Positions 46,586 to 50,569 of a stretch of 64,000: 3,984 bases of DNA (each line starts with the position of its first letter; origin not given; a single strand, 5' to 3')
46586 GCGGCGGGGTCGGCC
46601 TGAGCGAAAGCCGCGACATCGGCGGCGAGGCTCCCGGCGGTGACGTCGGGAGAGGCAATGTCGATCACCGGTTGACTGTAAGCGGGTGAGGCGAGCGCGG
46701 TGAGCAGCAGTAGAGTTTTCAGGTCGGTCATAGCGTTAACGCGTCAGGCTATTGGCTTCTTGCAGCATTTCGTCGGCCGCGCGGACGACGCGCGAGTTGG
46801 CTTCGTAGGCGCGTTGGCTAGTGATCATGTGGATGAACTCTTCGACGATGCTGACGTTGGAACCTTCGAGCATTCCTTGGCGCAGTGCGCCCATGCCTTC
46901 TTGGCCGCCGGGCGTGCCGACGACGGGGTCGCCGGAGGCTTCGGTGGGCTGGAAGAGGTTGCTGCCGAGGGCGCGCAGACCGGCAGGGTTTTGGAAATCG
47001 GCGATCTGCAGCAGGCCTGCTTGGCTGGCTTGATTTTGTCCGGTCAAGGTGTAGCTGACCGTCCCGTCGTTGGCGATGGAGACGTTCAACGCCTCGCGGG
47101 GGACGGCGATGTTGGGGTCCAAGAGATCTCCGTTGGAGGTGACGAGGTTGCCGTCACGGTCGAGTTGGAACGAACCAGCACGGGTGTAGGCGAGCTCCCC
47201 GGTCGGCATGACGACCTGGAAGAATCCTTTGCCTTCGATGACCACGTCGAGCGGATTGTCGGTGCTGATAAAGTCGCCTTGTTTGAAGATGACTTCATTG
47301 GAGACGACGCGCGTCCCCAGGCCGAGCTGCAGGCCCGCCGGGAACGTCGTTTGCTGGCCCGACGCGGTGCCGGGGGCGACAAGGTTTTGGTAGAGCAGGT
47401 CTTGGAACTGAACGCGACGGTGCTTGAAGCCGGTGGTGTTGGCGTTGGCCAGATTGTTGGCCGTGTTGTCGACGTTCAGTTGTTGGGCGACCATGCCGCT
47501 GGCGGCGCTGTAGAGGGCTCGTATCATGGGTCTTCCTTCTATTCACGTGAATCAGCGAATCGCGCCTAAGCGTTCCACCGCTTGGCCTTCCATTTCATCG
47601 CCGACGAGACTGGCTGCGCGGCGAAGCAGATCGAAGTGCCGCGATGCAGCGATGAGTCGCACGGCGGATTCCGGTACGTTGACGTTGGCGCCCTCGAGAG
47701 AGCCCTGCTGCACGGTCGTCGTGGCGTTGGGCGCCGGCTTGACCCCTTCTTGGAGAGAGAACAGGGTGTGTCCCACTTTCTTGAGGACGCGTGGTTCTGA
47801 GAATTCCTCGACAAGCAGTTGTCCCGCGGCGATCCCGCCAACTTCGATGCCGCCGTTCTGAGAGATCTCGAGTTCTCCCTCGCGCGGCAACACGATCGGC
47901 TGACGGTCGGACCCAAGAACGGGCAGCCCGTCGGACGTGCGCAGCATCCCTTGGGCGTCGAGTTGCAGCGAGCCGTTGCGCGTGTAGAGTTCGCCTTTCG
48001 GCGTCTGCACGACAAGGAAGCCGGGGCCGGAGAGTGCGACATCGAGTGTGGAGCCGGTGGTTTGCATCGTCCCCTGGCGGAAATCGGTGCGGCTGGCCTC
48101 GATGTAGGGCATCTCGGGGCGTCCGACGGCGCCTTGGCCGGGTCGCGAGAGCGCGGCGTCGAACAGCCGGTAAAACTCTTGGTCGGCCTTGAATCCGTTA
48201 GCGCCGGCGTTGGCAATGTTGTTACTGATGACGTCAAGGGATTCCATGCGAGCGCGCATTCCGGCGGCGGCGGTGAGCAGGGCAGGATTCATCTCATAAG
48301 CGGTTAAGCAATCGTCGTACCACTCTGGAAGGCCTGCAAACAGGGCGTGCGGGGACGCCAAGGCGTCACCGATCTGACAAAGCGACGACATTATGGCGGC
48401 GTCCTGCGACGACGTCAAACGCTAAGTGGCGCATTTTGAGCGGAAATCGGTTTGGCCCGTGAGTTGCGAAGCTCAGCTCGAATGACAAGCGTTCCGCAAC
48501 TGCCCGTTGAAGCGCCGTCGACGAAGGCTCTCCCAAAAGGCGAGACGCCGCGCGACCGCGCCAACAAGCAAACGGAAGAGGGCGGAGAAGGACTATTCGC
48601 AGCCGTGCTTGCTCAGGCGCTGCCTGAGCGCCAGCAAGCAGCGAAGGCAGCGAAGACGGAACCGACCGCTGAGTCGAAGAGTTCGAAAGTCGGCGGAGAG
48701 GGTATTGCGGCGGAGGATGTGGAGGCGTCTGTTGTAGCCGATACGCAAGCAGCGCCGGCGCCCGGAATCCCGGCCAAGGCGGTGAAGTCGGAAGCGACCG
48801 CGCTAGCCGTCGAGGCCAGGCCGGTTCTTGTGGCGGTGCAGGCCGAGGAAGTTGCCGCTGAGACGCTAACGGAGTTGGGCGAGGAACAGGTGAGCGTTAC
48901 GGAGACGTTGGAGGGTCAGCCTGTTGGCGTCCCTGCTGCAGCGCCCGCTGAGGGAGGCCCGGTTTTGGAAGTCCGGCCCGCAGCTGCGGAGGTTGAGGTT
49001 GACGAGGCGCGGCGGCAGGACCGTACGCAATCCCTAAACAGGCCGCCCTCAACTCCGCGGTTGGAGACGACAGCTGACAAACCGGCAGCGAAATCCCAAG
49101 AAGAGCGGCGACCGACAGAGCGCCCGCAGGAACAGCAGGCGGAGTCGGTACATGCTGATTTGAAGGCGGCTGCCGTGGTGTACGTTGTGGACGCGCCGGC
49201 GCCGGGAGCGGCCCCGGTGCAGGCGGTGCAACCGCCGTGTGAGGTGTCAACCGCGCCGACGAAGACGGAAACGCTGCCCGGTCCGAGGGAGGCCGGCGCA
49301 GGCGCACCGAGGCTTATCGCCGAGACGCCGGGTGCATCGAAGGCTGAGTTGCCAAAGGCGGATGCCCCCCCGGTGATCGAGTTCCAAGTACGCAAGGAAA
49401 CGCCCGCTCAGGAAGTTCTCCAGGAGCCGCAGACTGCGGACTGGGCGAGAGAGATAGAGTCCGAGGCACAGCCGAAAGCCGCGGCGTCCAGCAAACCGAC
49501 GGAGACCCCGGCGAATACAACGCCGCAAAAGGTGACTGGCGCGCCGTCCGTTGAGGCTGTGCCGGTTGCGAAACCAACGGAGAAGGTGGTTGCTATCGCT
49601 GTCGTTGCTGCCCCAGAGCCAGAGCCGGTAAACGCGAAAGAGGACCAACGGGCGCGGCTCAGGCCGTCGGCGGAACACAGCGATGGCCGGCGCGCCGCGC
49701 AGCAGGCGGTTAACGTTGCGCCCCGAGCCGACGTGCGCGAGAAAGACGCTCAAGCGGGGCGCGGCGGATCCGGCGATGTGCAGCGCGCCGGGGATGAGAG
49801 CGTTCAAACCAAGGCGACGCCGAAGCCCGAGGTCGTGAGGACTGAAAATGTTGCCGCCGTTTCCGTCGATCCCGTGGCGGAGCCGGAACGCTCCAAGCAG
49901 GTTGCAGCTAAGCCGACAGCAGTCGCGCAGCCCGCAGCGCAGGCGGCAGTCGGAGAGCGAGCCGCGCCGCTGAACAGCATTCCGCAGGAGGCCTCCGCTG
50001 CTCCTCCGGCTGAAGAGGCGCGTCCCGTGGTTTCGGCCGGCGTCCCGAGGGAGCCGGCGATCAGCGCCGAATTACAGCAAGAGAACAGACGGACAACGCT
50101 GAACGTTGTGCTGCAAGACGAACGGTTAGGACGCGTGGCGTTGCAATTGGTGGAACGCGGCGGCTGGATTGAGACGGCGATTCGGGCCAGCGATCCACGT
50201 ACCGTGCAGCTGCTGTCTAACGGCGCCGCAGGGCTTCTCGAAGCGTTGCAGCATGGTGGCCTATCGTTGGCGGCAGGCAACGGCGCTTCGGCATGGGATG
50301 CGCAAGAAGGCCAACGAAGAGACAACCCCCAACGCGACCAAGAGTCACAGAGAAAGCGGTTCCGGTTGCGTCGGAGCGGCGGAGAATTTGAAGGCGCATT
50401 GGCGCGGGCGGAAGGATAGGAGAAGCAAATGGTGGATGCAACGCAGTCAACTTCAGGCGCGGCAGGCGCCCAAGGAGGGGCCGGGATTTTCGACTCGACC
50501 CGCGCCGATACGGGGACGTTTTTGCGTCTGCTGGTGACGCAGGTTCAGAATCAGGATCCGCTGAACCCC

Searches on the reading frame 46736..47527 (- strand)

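Call 31: search_protein_families(library=pfam, proteins=[window:46736-47527:-], max_evalue=0.001)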
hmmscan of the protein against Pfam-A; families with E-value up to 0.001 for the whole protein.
window:46736-47527:- (263 aa): 3 families
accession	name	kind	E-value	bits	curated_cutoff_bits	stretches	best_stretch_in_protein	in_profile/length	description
PF22692.1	LlgE_F_G_D1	-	4.7e-26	91.2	27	1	97-159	2-64/64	Flagellar hook protein FlgE/F/G D1 domain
PF06429.18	Flg_bbr_C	-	1.7e-21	75.9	23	1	216-261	1-46/46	Flagellar basal body rod FlgEFG protein C-terminal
PF00460.25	Flg_bb_rod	-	2.5e-09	37.4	20.7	1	5-35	1-31/31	Flagella basal body rod protein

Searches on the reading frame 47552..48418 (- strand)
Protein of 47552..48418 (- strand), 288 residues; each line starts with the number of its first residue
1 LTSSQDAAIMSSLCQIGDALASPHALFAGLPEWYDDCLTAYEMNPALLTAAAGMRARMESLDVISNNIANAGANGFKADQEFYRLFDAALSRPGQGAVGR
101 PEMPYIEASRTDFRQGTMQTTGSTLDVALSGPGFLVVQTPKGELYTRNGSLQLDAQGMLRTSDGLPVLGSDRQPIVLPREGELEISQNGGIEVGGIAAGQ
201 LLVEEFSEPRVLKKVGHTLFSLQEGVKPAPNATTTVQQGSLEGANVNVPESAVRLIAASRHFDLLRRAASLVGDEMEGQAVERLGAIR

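Call 31: search_protein_families(library=pfam, proteins=[window:47552-48418:-], max_evalue=0.001)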
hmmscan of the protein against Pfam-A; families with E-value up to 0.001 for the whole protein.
window:47552-48418:- (288 aa): 3 families
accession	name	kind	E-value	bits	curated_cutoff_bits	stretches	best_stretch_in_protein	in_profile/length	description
PF22692.1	LlgE_F_G_D1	-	2e-13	50.7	27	1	128-192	1-63/64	Flagellar hook protein FlgE/F/G D1 domain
PF06429.18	Flg_bbr_C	-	9.2e-08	31.9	23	1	237-263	1-27/46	Flagellar basal body rod FlgEFG protein C-terminal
PF00460.25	Flg_bb_rod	-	5.4e-05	23.5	20.7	1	47-77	1-31/31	Flagella basal body rod protein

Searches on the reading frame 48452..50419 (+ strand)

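Call 29: search_protein_families(library=pfam, proteins=[window:48452-50419:+], max_evalue=0.001)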
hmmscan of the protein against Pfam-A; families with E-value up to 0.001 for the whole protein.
window:48452-50419:+ (655 aa): 1 family
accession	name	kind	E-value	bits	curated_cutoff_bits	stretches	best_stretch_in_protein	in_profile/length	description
PF02120.21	Flg_hook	-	2.4e-06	27.7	29.8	1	541-607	6-72/85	Flagellar hook-length control protein FliK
